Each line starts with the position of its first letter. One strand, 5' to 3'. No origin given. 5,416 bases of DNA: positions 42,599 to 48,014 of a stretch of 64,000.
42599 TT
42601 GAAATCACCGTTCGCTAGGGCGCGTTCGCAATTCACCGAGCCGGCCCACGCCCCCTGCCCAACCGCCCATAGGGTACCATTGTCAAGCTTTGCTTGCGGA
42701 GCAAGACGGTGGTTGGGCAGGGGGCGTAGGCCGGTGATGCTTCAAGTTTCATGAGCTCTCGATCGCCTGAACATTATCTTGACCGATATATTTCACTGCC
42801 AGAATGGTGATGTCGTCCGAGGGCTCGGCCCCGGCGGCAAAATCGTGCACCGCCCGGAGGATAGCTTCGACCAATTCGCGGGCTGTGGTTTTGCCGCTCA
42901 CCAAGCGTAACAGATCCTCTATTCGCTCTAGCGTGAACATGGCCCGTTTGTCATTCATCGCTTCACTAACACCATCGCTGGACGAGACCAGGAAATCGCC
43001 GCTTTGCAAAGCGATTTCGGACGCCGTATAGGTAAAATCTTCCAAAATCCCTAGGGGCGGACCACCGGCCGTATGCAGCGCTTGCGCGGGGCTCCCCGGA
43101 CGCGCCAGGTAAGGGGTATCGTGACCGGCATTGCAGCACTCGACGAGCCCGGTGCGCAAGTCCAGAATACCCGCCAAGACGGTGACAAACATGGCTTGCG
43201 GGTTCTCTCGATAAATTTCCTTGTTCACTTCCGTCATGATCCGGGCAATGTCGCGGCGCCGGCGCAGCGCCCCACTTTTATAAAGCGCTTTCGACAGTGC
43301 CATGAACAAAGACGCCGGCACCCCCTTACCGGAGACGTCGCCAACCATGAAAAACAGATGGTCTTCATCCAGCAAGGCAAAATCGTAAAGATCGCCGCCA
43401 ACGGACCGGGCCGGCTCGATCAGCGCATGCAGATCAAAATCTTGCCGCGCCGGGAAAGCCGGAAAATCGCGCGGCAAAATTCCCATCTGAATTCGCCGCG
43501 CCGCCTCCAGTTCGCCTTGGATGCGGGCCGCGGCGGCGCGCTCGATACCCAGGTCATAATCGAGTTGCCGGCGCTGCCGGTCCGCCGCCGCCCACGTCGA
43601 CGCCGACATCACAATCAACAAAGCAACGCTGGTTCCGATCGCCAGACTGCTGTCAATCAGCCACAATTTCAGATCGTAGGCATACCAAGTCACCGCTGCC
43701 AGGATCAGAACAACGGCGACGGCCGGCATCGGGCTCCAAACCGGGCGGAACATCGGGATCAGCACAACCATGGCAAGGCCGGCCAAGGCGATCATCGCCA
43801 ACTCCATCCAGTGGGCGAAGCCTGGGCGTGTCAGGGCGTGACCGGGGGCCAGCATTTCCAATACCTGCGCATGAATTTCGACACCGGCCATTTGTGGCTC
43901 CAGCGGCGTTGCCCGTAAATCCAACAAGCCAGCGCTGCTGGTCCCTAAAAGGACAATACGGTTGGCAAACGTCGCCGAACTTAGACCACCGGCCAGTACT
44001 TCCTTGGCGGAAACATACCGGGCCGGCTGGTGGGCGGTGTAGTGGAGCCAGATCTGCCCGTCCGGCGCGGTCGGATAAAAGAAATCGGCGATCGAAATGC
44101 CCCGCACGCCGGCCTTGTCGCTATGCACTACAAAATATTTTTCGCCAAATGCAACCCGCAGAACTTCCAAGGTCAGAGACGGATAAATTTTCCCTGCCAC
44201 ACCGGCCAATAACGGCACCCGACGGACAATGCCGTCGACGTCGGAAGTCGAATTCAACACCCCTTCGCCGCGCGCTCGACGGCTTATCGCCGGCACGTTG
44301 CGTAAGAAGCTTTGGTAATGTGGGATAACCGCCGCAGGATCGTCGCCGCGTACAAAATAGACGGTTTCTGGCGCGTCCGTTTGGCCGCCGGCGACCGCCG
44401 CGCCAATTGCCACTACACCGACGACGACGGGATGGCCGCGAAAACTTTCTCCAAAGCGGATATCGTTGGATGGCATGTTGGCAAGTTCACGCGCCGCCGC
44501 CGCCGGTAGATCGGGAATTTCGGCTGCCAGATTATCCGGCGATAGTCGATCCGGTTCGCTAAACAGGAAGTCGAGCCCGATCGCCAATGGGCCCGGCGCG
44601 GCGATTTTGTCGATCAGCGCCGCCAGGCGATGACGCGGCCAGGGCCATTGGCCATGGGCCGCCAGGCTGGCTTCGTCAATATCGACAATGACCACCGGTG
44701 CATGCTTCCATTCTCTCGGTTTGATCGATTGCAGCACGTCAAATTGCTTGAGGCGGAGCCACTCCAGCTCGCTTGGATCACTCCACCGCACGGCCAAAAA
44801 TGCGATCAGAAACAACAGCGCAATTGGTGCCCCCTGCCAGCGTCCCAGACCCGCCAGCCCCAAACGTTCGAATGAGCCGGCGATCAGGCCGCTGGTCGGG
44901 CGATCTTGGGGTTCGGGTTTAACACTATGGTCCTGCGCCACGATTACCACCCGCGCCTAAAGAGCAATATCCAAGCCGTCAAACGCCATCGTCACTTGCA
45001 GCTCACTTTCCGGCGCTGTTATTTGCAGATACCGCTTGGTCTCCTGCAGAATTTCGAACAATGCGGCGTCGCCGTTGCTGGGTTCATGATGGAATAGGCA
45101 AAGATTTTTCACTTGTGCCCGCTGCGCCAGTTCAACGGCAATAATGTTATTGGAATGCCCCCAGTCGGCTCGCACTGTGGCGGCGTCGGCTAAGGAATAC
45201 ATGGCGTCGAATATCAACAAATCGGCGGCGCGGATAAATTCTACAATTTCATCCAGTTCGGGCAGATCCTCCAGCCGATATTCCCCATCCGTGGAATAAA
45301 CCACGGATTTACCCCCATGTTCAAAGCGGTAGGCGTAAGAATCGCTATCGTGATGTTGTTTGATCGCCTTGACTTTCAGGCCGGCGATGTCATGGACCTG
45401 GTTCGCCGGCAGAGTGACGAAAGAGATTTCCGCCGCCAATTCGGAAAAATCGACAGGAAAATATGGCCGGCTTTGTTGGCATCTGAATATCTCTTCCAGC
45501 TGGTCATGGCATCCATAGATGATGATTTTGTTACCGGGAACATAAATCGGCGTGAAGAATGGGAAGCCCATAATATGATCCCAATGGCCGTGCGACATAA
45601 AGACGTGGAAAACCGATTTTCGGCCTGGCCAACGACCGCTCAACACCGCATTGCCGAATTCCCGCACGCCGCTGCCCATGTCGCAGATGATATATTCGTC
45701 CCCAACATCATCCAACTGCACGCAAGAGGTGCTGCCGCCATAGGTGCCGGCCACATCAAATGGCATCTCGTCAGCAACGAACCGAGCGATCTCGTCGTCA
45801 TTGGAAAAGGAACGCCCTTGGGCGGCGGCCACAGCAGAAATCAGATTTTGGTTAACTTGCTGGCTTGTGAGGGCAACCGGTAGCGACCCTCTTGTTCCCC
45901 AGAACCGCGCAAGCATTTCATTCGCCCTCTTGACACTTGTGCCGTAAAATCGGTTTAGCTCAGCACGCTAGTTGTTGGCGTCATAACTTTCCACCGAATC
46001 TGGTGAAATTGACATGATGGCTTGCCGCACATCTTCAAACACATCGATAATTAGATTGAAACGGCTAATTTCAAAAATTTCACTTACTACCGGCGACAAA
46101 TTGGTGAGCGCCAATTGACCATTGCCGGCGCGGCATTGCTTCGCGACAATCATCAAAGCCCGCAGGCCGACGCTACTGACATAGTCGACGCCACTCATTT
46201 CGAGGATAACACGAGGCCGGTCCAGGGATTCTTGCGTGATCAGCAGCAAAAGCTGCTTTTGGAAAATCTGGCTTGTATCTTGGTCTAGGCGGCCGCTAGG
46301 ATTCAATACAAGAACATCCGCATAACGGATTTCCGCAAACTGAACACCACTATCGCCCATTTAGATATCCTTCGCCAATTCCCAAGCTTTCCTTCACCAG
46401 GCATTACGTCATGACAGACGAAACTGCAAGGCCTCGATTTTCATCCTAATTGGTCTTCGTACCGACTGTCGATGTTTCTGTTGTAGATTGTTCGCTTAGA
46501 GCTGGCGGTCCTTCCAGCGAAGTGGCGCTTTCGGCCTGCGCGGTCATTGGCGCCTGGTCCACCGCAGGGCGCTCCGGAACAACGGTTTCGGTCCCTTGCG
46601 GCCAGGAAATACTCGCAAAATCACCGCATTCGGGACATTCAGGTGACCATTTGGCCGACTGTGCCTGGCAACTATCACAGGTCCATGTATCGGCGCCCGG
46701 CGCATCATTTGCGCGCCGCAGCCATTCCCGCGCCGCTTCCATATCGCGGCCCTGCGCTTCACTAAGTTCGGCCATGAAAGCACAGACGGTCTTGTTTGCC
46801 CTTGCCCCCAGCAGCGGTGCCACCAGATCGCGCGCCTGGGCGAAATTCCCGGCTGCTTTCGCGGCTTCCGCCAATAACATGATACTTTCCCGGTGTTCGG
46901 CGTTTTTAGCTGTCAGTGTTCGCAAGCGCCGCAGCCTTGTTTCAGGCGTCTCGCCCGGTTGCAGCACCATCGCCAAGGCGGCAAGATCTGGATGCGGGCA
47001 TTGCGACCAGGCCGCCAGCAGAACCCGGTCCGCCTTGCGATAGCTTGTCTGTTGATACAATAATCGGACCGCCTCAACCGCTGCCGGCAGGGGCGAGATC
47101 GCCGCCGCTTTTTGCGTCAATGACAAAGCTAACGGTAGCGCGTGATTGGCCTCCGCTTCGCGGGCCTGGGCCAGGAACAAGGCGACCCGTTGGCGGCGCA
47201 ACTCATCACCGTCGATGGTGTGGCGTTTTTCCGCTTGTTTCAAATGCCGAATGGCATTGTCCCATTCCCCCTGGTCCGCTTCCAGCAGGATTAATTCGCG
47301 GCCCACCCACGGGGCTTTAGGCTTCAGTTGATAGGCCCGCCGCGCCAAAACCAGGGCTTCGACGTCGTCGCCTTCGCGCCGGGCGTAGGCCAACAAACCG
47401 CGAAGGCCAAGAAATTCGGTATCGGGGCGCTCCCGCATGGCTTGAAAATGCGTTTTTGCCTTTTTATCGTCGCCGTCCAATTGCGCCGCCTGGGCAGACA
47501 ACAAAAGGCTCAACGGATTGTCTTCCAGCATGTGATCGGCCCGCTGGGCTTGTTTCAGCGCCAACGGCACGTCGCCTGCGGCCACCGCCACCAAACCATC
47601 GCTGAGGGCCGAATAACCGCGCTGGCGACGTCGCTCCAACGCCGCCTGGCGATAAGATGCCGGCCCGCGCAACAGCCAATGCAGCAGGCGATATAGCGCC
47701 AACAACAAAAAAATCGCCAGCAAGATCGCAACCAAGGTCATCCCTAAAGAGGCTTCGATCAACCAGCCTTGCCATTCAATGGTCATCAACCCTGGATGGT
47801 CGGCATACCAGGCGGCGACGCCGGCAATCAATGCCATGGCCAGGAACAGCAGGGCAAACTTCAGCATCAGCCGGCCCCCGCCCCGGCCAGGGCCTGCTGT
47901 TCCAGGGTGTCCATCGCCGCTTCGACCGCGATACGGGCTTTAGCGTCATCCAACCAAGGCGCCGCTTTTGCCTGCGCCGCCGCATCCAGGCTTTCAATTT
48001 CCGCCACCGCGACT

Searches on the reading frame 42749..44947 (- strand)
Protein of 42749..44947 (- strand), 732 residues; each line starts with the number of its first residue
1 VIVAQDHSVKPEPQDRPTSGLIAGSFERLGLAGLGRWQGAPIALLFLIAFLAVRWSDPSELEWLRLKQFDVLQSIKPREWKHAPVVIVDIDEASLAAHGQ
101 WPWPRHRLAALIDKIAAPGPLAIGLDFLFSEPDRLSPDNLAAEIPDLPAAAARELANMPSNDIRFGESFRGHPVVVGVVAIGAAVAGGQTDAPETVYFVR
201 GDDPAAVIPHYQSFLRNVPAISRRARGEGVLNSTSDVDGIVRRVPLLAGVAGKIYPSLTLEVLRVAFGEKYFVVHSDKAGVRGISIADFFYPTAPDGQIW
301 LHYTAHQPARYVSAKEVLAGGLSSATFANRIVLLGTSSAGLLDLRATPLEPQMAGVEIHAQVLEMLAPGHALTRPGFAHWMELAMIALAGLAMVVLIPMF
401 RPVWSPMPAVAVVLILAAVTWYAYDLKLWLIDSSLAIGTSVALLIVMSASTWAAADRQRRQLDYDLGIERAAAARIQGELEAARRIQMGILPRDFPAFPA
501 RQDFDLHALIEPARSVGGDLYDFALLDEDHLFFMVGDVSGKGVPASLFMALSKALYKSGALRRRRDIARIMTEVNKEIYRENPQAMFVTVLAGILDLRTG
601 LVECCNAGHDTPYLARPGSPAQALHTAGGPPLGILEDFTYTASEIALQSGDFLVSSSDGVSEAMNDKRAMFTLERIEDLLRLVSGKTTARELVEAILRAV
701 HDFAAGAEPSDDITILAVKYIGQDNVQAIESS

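Call 16: search_protein_families(library=pfam, proteins=[window:42749-44947:-], max_evalue=0.00001)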
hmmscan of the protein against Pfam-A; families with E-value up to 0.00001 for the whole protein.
window:42749-44947:- (732 aa): 2 families
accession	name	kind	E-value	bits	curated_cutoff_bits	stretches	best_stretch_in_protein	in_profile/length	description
PF05226.16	CHASE2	-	3.4e-58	197.6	26.3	1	47-392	3-254/257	CHASE2 domain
PF07228.17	SpoIIE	-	9e-46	156.7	25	1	527-719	1-190/192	Stage II sporulation protein E (SpoIIE)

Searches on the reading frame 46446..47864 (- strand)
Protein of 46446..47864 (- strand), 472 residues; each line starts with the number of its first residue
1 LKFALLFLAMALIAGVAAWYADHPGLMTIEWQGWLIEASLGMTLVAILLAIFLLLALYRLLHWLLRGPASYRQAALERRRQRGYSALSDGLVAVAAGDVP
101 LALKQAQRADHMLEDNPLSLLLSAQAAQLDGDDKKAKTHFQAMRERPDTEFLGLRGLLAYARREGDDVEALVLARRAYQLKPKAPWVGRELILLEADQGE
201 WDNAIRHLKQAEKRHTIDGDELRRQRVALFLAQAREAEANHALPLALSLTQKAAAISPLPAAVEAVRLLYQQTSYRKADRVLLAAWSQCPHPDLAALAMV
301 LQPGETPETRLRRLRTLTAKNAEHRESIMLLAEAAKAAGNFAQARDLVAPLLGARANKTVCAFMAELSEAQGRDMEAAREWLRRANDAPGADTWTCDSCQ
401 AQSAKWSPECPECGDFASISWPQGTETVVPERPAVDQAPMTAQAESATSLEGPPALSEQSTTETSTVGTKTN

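Call 16: search_protein_families(library=pfam, proteins=[window:46446-47864:-], max_evalue=0.00001)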
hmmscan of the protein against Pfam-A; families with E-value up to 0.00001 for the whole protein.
window:46446-47864:- (472 aa): 1 family
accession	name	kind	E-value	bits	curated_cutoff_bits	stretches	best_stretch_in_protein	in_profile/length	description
PF07219.19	HemY_N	-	5e-26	91.3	31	1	27-131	3-107/107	HemY protein N-terminus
